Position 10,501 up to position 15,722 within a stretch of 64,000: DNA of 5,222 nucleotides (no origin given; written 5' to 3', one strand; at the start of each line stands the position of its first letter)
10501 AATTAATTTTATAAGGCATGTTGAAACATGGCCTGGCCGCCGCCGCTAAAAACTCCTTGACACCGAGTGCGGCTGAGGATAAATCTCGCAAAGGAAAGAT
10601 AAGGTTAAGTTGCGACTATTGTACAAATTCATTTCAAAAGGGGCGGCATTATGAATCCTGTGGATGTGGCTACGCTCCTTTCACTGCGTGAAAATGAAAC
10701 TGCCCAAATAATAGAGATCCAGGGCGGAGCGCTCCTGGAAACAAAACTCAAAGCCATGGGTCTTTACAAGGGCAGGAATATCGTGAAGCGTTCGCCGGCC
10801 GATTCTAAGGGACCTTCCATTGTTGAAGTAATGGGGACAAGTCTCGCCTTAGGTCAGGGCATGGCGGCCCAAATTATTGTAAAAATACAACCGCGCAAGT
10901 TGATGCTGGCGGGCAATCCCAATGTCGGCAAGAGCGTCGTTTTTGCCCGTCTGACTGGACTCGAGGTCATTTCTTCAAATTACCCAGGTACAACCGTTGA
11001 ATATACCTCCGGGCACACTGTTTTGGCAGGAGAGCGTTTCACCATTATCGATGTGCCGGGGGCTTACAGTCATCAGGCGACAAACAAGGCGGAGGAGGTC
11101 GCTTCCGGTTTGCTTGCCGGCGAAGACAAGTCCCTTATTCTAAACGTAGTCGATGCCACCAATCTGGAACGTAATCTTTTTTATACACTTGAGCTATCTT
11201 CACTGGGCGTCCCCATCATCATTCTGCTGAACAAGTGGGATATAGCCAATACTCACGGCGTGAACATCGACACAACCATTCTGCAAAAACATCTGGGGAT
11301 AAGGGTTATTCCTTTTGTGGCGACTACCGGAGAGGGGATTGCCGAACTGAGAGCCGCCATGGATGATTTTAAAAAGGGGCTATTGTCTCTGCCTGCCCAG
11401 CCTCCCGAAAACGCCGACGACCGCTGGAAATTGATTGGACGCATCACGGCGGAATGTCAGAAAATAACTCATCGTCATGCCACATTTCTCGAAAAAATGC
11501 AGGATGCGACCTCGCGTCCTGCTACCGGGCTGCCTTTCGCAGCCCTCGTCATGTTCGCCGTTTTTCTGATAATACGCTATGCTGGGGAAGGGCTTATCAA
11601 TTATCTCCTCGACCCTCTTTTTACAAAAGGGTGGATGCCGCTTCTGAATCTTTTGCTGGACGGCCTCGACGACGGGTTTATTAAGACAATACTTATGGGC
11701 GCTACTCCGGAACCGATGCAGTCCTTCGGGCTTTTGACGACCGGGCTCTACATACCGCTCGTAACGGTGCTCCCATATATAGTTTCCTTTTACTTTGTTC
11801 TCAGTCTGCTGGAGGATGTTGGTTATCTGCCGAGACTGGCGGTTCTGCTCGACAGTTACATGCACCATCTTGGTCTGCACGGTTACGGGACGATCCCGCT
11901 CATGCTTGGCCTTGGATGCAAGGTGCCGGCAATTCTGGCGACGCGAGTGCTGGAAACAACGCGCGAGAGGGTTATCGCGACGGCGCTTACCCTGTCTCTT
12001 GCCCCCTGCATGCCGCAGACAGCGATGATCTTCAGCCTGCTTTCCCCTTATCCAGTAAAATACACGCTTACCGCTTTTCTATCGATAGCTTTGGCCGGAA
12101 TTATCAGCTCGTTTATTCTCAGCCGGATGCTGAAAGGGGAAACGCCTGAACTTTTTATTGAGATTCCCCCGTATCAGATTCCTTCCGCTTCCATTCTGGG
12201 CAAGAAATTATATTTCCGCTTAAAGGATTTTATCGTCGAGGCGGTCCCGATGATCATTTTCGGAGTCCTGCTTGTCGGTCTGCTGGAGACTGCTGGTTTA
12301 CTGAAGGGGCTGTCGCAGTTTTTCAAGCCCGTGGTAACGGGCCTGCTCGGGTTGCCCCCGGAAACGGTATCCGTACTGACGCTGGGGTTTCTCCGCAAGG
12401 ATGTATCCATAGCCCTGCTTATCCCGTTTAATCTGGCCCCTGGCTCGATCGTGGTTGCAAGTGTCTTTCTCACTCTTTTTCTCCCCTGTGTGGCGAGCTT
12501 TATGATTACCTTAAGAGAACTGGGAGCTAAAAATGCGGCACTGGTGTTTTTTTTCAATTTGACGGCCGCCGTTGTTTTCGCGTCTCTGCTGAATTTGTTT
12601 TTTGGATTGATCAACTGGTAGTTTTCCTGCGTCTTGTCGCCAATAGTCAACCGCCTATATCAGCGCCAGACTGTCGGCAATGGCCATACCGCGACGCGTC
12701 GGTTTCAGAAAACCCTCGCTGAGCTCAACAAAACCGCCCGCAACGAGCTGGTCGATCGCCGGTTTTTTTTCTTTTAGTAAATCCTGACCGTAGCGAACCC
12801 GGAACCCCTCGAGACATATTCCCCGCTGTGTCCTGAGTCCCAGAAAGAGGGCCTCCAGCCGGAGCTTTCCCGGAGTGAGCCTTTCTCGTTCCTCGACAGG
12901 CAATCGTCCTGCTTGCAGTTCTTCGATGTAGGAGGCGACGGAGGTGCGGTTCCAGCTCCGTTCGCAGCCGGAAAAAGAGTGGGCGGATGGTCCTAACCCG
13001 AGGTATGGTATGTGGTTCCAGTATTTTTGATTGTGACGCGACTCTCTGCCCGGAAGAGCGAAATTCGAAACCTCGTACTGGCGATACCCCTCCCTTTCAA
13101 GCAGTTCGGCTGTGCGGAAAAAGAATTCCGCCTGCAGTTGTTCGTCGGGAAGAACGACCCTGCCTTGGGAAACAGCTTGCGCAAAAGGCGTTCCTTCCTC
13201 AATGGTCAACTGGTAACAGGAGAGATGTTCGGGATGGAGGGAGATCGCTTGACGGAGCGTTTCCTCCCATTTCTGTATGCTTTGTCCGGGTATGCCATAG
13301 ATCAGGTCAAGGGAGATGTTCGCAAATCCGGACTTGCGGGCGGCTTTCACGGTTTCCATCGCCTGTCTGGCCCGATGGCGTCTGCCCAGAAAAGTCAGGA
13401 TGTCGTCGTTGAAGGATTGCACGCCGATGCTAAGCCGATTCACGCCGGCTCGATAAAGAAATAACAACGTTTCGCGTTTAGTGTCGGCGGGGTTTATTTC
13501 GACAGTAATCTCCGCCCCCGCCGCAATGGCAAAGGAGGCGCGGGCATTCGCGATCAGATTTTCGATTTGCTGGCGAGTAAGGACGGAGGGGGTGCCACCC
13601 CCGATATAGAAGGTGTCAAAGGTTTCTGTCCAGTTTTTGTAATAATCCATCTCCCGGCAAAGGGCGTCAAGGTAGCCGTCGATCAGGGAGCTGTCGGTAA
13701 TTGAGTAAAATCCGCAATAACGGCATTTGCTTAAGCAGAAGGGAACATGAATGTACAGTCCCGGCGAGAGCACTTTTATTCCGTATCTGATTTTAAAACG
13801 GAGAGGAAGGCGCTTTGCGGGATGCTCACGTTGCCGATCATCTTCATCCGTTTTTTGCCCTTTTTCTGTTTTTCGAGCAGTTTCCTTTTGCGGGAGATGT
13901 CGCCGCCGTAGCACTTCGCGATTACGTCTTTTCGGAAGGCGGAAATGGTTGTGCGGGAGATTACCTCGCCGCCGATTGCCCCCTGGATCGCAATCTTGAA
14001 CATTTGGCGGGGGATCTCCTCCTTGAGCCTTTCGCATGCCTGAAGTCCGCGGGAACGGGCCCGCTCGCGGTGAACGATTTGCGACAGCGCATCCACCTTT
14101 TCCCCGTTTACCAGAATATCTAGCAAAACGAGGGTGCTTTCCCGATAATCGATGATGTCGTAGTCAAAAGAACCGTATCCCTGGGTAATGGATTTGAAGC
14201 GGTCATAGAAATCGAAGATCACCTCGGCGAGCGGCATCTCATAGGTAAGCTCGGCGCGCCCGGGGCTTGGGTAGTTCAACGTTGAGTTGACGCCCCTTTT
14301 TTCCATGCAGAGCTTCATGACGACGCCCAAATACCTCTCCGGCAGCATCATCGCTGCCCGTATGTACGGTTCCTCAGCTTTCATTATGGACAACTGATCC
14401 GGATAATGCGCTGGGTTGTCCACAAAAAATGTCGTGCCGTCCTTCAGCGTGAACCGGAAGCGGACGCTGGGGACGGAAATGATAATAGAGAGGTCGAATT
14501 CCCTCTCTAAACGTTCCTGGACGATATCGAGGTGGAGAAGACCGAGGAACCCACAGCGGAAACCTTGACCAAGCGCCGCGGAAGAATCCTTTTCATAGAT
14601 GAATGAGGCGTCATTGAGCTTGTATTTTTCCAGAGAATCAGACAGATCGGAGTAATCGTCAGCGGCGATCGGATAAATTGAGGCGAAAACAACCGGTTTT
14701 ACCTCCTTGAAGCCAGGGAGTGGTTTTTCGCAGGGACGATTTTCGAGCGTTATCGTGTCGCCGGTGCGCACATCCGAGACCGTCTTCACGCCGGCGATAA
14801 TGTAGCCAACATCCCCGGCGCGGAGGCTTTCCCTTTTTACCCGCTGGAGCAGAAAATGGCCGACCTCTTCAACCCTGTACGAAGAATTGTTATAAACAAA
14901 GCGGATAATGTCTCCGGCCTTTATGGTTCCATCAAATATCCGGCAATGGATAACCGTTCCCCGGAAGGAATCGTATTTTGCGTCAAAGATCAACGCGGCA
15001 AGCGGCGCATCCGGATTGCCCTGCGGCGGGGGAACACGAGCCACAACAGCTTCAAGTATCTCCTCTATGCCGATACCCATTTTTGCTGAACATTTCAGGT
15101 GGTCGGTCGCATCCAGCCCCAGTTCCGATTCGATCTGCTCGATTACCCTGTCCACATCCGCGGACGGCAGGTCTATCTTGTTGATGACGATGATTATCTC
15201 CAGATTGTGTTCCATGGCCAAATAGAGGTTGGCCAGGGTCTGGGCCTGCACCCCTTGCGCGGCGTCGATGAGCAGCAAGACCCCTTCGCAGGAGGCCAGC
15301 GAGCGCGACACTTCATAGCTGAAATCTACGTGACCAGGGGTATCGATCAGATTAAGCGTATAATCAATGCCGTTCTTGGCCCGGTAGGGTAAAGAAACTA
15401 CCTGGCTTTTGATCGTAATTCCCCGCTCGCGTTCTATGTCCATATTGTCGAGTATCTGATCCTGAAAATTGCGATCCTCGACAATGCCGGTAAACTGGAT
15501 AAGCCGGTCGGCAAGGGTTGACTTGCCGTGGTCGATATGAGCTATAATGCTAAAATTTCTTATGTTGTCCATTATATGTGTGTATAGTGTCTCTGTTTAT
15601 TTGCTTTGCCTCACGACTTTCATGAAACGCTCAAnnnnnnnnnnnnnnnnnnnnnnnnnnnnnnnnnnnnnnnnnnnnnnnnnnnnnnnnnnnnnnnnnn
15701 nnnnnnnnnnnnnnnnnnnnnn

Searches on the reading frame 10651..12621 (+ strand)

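Call 57: search_protein_families(library=pfam, proteins=[window:10651-12621:+], max_evalue=0.00001)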
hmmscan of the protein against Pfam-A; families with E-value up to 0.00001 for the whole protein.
window:10651-12621:+ (656 aa): 5 families
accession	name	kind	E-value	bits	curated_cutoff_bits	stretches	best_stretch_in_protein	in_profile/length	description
PF02421.24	FeoB_N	-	1e-46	158.7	27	1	83-236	2-155/156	Ferrous iron transport protein B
PF07670.19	Gate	-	9.2e-26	90.8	29.6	2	370-465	1-102/104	Nucleoside recognition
PF01926.29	MMR_HSR1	-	3.3e-18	66.3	21.9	1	84-195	2-113/113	50S ribosome-binding GTPase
PF04023.20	FeoA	-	1.2e-11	45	23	1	8-78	2-73/74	FeoA domain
PF07664.17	FeoB_C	-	3.2e-09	36.8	26.6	1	477-523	6-54/54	Ferrous iron transport protein B C terminus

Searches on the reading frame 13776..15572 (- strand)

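Call 58: search_protein_families(library=pfam, proteins=[window:13776-15572:-], max_evalue=0.00001)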
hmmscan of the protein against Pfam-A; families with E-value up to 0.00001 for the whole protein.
window:13776-15572:- (598 aa): 5 families
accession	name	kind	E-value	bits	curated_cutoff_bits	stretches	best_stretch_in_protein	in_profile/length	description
PF00009.33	GTP_EFTU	-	1.2e-55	188.5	26.5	1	3-181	2-187/188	Elongation factor Tu GTP binding domain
PF06421.17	LepA_C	-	3.8e-49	165.7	29.7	1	488-594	1-107/107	GTP-binding protein LepA C-terminus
PF00679.30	EFG_C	-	1.8e-17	63.6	27.9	1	400-485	3-87/89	Elongation factor G C-terminus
PF03144.31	GTP_EFTU_D2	-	4.5e-14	53.1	30.3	1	205-275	1-73/73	Elongation factor Tu domain 2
PF14492.12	EFG_III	-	9.4e-07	29.3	27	1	292-365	3-73/75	Elongation Factor G, domain III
